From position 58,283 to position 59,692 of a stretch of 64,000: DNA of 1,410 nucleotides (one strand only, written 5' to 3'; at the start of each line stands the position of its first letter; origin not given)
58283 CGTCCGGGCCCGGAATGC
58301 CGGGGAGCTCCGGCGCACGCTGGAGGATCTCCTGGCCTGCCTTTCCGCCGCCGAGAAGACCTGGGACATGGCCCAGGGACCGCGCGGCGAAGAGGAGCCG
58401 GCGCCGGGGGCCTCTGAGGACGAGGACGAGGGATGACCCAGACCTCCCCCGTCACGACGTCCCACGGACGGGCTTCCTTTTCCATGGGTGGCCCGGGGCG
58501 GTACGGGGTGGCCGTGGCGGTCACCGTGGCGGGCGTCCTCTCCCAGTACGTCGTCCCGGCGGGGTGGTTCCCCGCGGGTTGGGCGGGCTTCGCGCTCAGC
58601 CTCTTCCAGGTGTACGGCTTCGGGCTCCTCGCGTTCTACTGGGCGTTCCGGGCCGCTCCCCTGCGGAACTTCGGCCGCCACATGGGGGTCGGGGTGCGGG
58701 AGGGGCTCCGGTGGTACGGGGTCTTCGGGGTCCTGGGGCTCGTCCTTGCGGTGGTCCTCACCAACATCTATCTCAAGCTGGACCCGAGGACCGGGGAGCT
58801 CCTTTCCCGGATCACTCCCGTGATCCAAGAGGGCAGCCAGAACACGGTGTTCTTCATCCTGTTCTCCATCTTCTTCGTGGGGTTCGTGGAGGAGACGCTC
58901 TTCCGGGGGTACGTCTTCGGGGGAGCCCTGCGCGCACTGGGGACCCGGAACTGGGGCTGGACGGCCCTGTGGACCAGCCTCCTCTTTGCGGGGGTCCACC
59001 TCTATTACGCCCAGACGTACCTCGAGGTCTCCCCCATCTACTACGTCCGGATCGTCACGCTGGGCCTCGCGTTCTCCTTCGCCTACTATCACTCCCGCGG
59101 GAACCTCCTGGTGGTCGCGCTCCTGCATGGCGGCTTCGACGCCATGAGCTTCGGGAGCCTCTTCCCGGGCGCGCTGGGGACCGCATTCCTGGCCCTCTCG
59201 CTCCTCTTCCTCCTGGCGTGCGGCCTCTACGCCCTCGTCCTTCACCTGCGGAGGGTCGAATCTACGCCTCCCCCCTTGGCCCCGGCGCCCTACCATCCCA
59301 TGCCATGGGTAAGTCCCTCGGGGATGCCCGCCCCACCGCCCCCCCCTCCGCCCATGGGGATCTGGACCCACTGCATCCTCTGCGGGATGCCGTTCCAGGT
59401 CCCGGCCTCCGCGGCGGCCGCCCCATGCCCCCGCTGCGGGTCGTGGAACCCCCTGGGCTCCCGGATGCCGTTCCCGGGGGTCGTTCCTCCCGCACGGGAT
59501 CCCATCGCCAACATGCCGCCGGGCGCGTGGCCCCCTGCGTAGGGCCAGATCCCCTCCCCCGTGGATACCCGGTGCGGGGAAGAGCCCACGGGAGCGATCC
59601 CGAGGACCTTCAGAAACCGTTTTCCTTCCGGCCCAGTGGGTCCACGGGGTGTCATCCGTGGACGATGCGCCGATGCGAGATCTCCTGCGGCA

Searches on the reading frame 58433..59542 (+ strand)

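Call 63: search_protein_families(library=pfam, proteins=[window:58433-59542:+], max_evalue=0.001)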
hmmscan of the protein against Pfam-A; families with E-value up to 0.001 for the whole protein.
window:58433-59542:+ (369 aa): 1 family
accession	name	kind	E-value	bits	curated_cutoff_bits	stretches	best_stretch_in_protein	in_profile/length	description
PF02517.21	Rce1-like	-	7e-15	55.5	22.4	1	136-238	2-93/93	Type II CAAX prenyl endopeptidase Rce1-like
